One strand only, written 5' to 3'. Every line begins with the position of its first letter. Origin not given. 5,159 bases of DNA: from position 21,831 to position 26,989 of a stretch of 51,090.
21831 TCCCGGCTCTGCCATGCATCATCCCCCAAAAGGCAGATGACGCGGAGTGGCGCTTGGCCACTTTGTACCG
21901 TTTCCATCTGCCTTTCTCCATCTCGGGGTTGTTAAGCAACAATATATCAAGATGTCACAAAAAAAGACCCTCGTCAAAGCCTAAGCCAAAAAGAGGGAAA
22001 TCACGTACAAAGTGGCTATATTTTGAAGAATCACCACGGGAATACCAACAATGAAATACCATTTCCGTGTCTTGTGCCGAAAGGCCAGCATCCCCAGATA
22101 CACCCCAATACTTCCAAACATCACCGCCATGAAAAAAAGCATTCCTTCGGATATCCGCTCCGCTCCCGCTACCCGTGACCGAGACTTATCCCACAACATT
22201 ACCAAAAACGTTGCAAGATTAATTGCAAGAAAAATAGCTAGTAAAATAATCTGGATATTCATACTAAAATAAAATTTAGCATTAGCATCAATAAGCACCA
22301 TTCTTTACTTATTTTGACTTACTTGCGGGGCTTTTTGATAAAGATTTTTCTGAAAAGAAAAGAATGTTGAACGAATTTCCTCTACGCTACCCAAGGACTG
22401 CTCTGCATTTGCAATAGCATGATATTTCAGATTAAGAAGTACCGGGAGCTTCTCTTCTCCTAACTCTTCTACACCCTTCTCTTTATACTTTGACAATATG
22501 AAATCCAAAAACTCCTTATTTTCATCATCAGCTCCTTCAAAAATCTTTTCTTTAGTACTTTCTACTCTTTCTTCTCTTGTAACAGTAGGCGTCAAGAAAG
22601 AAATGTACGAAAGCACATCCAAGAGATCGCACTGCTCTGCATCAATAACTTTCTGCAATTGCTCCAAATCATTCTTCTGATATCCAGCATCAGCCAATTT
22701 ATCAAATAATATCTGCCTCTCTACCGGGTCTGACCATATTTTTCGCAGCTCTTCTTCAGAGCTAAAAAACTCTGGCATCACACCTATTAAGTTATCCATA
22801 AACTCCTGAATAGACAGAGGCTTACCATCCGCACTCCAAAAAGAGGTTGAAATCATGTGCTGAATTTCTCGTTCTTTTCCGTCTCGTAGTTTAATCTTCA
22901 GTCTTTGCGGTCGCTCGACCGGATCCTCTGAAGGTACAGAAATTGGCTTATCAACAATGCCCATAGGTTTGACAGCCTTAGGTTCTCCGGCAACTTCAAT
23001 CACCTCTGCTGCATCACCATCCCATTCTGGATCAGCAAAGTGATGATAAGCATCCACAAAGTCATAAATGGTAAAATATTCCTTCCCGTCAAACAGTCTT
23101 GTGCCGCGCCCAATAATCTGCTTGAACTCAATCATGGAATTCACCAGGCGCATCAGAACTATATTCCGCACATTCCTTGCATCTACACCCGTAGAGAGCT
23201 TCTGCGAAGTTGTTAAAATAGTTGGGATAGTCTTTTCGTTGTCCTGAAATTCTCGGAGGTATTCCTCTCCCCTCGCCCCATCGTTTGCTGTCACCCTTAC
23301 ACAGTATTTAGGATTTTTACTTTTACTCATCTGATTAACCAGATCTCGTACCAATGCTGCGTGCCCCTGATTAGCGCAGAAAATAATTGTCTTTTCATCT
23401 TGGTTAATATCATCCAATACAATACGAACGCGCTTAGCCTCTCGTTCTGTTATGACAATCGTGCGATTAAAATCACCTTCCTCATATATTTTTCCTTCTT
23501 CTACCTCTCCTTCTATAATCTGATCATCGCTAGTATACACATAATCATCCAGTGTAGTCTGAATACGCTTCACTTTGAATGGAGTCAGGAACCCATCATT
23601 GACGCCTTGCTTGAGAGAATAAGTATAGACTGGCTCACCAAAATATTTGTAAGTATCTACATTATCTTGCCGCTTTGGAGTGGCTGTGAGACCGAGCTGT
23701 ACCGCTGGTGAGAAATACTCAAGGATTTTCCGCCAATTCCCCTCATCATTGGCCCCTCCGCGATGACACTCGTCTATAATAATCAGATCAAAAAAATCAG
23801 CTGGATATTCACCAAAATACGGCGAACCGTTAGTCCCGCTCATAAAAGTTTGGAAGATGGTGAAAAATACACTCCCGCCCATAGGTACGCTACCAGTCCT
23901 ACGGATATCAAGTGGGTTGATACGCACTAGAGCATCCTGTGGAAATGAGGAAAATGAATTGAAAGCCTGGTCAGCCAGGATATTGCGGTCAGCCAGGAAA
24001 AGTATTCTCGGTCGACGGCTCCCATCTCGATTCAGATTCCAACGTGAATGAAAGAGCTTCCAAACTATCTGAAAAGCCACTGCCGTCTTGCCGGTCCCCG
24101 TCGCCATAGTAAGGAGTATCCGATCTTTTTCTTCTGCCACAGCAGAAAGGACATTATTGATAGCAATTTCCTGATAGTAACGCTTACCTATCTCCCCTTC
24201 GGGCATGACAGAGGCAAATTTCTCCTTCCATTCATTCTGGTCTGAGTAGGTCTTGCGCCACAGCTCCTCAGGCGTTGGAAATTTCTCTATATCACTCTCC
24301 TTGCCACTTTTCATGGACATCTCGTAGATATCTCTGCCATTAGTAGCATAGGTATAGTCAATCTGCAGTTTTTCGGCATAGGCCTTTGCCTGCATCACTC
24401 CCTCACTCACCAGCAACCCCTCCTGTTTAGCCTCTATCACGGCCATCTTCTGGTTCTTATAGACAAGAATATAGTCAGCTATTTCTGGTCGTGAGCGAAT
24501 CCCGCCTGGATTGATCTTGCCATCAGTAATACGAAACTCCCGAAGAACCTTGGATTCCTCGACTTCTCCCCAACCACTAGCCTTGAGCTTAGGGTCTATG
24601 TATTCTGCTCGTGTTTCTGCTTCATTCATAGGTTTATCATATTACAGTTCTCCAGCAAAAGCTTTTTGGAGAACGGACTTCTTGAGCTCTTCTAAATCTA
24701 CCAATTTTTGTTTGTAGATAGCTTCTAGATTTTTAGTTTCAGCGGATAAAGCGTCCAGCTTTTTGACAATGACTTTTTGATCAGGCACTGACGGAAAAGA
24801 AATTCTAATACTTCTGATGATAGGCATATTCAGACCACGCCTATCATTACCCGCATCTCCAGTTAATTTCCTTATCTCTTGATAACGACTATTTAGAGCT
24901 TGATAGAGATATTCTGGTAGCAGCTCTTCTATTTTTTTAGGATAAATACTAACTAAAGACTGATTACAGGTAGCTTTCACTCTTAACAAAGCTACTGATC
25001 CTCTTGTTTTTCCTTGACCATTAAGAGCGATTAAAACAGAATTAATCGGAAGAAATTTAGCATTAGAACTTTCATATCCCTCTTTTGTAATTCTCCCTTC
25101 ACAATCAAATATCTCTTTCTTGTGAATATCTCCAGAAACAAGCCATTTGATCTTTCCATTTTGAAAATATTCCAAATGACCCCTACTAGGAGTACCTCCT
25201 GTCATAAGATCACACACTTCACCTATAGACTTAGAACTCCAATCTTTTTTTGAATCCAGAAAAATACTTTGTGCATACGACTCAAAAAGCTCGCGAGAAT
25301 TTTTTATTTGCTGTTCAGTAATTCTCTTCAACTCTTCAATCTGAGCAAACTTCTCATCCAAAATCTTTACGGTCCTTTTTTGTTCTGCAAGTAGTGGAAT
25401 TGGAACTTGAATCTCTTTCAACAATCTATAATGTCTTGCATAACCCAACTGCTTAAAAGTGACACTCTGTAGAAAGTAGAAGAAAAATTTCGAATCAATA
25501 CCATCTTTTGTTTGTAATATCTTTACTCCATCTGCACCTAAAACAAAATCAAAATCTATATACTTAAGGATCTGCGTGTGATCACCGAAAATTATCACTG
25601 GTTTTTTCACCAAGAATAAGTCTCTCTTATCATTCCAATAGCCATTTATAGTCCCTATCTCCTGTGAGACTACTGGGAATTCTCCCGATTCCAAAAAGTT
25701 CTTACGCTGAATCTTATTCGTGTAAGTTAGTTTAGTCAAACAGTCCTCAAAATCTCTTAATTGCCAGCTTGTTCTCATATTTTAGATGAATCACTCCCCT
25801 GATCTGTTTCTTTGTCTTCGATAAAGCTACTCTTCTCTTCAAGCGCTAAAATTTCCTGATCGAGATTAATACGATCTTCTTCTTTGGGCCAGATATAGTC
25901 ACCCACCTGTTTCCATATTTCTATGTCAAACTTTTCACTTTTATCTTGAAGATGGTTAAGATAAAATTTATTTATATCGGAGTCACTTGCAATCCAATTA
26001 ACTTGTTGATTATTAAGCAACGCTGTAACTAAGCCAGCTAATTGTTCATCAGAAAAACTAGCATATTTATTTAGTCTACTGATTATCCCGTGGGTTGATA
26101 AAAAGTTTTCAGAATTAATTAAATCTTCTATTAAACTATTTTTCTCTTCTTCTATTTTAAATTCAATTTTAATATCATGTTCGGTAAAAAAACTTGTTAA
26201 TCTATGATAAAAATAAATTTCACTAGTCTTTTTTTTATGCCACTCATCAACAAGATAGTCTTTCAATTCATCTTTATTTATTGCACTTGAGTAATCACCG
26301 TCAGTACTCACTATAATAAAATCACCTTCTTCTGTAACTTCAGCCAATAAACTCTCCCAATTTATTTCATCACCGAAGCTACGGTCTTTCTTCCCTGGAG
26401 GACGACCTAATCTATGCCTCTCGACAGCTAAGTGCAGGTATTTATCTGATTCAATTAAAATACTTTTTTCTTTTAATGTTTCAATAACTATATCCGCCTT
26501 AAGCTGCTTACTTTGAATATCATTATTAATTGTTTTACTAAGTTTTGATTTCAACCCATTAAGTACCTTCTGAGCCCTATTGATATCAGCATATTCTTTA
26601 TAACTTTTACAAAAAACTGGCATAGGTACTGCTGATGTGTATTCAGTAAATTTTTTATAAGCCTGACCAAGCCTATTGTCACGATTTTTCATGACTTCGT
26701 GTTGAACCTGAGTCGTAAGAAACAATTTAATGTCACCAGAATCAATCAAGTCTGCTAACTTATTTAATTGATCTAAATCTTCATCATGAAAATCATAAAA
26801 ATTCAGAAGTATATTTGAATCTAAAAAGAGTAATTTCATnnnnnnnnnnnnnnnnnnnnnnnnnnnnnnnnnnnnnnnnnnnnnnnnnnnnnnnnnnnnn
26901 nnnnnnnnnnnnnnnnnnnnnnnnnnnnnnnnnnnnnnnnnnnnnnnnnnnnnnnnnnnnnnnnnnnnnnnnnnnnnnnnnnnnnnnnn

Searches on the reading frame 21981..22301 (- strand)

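Call 12: search_protein_families(library=pfam, proteins=[window:21981-22301:-], max_evalue=0.1)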
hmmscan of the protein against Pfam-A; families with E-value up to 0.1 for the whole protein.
window:21981-22301:- (106 aa): 1 family
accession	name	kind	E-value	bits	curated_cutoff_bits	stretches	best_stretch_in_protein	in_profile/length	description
PF06961.18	DUF1294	-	1e-20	74.1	25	1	28-83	1-55/55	Protein of unknown function (DUF1294)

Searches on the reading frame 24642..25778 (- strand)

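Call 80: search_protein_families(library=pfam, proteins=[window:24642-25778:-], max_evalue=0.001)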
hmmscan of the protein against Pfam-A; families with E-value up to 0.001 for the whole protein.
window:24642-25778:- (378 aa): 1 family
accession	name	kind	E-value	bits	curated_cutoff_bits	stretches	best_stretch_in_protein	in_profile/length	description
PF01420.25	Methylase_S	-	1.6e-32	113.5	22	2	178-352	2-159/168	Type I restriction modification DNA specificity domain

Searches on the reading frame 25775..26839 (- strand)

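Call 80: search_protein_families(library=pfam, proteins=[window:25775-26839:-], max_evalue=0.001)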
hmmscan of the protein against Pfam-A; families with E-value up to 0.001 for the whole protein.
window:25775-26839:- (354 aa): 2 families
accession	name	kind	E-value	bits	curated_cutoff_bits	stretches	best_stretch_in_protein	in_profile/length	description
PF16289.11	PIN_12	-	2.3e-18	67.6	32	1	4-183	1-172/172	PIN domain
PF18476.7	PIN_8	-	5.6e-09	36.7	26.1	1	4-124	2-101/227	PIN like domain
